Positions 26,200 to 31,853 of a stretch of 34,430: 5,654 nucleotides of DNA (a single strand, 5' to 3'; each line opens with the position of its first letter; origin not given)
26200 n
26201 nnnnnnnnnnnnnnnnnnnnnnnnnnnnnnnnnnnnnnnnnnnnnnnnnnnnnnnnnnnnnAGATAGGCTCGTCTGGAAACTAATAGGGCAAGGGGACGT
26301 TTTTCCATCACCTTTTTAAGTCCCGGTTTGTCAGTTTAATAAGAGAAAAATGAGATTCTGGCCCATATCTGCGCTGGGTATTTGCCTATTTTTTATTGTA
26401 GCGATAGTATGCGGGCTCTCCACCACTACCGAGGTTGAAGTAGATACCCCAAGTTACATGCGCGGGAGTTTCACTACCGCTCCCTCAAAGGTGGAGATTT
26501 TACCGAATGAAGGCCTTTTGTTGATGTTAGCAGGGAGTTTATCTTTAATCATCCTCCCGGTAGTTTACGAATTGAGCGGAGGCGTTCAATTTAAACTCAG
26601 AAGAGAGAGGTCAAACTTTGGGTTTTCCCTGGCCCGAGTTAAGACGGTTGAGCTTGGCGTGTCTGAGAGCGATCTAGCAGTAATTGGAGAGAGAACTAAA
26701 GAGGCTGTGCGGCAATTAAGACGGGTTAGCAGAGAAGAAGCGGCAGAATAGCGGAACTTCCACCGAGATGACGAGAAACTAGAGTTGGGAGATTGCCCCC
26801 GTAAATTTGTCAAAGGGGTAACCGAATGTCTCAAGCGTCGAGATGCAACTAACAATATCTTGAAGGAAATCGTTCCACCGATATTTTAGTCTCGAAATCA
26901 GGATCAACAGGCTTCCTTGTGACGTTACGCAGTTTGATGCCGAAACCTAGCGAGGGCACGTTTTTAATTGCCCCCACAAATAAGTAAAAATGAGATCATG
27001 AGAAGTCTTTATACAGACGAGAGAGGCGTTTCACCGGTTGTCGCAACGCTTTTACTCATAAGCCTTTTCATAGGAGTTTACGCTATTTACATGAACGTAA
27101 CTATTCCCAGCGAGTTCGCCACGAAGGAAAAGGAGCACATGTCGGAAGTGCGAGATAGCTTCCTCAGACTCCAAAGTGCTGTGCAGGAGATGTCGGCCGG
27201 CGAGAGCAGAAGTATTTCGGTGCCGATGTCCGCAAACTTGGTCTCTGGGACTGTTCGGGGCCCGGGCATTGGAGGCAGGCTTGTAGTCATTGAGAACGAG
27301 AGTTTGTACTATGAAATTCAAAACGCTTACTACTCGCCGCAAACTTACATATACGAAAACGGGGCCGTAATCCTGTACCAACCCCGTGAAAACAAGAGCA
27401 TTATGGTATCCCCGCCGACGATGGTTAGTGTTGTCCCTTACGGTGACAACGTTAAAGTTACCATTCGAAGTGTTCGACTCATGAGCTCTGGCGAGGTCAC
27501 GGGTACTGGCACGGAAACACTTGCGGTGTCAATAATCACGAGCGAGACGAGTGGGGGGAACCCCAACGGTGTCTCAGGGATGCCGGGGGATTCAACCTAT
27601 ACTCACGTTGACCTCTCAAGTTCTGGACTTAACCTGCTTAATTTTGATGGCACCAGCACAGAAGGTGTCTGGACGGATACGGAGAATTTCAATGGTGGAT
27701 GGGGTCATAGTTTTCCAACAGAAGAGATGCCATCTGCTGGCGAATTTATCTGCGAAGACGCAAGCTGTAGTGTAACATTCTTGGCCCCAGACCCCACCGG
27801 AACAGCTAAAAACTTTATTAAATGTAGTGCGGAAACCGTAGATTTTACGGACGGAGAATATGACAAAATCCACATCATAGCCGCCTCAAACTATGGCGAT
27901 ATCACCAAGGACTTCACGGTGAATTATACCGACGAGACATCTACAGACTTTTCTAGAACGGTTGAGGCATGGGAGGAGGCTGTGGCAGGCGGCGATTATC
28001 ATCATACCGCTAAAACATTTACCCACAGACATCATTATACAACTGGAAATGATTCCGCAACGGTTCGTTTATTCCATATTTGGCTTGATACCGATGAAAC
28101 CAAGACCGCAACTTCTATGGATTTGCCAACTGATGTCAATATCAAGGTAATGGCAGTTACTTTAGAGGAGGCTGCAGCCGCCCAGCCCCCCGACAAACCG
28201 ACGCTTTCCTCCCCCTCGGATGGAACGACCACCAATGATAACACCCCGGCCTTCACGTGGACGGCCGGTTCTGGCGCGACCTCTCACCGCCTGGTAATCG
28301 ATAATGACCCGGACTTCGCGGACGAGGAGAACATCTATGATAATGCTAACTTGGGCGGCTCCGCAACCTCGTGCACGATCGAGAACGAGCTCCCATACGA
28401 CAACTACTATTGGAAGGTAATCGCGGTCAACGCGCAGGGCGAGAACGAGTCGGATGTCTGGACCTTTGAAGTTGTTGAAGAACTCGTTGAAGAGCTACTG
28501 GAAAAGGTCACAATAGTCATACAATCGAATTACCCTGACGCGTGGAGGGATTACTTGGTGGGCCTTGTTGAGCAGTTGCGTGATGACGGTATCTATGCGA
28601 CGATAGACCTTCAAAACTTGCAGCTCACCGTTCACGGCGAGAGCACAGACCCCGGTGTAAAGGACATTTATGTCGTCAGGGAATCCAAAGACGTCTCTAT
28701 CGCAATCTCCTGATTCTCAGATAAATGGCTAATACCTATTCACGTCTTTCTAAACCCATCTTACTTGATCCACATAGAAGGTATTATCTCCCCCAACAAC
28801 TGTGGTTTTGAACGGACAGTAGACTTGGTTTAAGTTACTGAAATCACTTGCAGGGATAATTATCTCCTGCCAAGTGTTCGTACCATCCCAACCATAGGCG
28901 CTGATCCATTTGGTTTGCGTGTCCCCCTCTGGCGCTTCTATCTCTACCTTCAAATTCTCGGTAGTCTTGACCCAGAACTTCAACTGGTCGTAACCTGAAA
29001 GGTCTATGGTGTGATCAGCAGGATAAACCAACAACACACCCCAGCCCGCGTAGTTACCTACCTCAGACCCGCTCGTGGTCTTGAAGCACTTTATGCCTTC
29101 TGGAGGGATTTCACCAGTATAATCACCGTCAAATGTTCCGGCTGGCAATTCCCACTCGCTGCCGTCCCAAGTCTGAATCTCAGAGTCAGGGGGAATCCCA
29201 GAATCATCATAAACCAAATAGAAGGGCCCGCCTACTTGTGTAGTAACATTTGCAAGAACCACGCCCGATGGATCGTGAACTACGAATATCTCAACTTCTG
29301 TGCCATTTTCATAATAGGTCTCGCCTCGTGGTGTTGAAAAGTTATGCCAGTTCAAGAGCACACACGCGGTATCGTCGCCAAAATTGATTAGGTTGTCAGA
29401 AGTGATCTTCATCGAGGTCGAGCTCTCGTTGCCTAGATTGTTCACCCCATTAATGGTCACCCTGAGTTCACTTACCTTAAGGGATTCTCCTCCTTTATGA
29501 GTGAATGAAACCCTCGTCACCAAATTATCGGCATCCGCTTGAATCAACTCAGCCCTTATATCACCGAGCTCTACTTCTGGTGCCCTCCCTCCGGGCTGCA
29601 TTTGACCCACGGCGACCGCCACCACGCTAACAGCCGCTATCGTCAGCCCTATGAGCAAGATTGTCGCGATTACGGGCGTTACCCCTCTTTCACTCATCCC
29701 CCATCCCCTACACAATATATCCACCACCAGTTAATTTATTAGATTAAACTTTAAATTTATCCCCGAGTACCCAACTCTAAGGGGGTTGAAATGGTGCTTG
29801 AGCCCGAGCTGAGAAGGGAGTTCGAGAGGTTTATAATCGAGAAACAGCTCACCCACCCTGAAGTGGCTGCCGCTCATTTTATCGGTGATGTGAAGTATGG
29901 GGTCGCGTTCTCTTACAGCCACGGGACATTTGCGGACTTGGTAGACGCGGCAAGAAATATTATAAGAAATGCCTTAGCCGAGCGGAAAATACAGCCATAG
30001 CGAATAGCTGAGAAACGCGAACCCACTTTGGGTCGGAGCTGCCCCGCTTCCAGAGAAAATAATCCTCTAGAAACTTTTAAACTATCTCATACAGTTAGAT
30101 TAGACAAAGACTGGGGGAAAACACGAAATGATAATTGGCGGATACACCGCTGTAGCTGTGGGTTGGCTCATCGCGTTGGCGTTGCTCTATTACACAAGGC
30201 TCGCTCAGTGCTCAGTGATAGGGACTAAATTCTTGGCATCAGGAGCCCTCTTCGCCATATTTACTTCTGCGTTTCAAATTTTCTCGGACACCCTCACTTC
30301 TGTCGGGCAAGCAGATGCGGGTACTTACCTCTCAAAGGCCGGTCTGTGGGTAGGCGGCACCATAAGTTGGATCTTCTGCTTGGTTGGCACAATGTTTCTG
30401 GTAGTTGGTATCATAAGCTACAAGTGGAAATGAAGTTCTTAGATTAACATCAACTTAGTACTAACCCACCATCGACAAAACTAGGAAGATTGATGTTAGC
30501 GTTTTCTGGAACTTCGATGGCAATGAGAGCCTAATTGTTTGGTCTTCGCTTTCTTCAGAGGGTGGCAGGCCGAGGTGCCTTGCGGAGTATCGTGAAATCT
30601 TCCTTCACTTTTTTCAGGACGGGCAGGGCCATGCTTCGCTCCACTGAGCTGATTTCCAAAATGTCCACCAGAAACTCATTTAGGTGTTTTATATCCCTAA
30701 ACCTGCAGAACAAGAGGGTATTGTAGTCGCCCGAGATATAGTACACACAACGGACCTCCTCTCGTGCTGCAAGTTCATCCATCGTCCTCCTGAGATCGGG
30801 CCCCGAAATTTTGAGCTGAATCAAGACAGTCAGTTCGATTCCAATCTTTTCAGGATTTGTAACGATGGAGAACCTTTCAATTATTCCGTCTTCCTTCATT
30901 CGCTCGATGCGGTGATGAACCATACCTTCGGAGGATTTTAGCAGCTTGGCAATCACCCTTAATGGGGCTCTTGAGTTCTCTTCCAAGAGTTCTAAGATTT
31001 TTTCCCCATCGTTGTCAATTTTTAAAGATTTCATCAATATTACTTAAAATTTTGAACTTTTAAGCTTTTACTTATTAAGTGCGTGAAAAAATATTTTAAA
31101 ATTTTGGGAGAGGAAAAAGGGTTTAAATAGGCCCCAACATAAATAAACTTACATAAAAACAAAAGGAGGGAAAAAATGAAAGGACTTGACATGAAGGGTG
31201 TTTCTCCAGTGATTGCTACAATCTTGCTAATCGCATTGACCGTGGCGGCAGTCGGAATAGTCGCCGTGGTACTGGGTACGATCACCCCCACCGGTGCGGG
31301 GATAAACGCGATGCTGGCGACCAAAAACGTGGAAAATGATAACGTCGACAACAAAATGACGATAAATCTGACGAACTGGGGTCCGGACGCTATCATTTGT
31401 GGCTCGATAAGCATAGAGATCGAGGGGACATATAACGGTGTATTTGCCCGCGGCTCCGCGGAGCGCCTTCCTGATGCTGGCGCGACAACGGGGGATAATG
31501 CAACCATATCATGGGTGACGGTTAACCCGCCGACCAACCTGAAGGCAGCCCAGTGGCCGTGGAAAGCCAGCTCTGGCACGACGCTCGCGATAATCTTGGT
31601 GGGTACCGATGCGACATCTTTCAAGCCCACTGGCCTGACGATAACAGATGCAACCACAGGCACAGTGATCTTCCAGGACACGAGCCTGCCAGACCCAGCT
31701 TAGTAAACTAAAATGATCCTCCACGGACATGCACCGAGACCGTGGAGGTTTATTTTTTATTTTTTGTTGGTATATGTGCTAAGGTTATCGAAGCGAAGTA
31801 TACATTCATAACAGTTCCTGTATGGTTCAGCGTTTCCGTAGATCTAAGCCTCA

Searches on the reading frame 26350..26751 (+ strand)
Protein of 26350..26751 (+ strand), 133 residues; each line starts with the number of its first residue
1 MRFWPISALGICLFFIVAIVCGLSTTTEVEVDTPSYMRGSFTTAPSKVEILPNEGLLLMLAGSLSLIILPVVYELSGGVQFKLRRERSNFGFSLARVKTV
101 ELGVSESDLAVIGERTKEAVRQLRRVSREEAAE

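Call 3: search_protein_families(library=pfam, proteins=[window:26350-26751:+], max_evalue=0.01)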
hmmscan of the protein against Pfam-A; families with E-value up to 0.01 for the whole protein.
window:26350-26751:+ (133 aa): 0 families

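Call 4: search_protein_families(library=ncbifam, proteins=[window:26350-26751:+], max_evalue=0.01)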
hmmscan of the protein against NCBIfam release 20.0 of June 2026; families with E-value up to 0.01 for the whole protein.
window:26350-26751:+ (133 aa): 0 families

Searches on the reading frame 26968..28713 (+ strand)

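Call 3: search_protein_families(library=pfam, proteins=[window:26968-28713:+], max_evalue=0.01)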
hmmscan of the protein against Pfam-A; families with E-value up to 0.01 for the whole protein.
window:26968-28713:+ (581 aa): 1 family
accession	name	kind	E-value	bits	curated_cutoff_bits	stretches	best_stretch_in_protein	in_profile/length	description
PF23960.2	DUF7289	-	0.00049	20.1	27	1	19-187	1-166/238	Family of unknown function (DUF7289)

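Call 4: search_protein_families(library=ncbifam, proteins=[window:26968-28713:+], max_evalue=0.01)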
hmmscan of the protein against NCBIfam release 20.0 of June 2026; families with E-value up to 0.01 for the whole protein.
window:26968-28713:+ (581 aa): 1 family
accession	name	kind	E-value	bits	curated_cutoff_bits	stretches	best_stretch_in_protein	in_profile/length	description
TIGR02537.2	arch_flag_Nterm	domain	0.0016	18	20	1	17-31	1-15/33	archaellin/type IV pilin N-terminal domain-containing protein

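Call 88: search_protein_families(library=pfam, proteins=[window:26968-28713:+], max_evalue=1)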
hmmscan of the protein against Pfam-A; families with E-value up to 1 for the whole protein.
window:26968-28713:+ (581 aa): 2 families
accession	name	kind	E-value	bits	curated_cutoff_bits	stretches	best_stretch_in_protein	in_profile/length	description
PF23960.2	DUF7289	-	0.00049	20.1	27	1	19-187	1-166/238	Family of unknown function (DUF7289)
PF00041.27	fn3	-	0.01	16.4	25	1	421-495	10-78/84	Fibronectin type III domain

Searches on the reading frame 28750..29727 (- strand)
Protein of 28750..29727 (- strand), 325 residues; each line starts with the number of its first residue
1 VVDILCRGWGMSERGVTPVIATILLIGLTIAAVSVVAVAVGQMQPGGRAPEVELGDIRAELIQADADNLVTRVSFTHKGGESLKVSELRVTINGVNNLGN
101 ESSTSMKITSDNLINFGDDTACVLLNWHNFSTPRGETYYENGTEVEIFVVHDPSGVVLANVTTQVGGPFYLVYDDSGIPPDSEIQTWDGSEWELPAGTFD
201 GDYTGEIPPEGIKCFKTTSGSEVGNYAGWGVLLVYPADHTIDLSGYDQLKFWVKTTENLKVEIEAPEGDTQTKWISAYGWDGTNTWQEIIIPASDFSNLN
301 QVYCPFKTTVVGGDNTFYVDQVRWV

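Call 44: search_protein_families(library=pfam, proteins=[window:28750-29727:-], max_evalue=0.001)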
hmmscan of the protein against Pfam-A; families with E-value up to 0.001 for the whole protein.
window:28750-29727:- (325 aa): 1 family
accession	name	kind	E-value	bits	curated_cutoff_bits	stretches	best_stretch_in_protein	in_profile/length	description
PF07790.16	Pilin_N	-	1e-13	52.4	25.2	1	14-95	1-76/78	Archaeal Type IV pilin, N-terminal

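Call 88: search_protein_families(library=pfam, proteins=[window:28750-29727:-], max_evalue=1)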
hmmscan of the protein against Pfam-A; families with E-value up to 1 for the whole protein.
window:28750-29727:- (325 aa): 4 families
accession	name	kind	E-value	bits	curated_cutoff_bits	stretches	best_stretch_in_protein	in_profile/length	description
PF07790.16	Pilin_N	-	1e-13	52.4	25.2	1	14-95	1-76/78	Archaeal Type IV pilin, N-terminal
PF23960.2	DUF7289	-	0.0075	16.3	27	1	14-50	1-37/238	Family of unknown function (DUF7289)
PF23928.1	DUF7266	-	0.055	13.6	27.6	1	11-49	1-40/145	Family of unknown function (DUF7266)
PF08547.18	CIA30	-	0.16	12.4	24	1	225-298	47-120/157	Complex I intermediate-associated protein 30 (CIA30)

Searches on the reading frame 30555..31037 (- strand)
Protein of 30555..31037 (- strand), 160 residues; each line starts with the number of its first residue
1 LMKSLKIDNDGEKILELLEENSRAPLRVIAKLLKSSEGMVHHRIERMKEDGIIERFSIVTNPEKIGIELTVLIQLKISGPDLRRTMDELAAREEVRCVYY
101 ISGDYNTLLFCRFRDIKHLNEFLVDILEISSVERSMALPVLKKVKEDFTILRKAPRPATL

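Call 84: search_protein_families(library=pfam, proteins=[window:30555-31037:-], max_evalue=0.001)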
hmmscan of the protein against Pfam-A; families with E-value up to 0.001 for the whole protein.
window:30555-31037:- (160 aa): 4 families
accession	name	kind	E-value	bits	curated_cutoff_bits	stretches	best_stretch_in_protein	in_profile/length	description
PF01037.27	AsnC_trans_reg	-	5e-13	49.2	25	1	73-142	1-72/73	Lrp/AsnC ligand binding domain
PF13412.12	HTH_24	-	5.4e-10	39.1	21.9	1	13-54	7-48/48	Winged helix-turn-helix DNA-binding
PF13404.12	HTH_AsnC-type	-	2.1e-08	34.3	27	1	12-48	6-42/42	AsnC-type helix-turn-helix domain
PF22451.2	NirdL-like_HTH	-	0.00018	21.5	27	1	24-53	17-46/47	Siroheme decarboxylase NirDL-like HTH domain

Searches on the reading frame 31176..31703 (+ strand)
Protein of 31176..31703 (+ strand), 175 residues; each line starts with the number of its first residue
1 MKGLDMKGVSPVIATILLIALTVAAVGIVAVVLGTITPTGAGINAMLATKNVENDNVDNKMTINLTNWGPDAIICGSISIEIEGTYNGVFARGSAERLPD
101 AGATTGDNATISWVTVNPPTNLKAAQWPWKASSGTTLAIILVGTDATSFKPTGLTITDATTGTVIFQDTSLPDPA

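Call 84: search_protein_families(library=pfam, proteins=[window:31176-31703:+], max_evalue=0.001)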
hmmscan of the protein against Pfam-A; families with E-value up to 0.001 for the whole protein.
window:31176-31703:+ (175 aa): 1 family
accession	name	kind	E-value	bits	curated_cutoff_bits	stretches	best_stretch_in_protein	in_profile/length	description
PF07790.16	Pilin_N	-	6.6e-07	30.5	25.2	1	7-85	1-76/78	Archaeal Type IV pilin, N-terminal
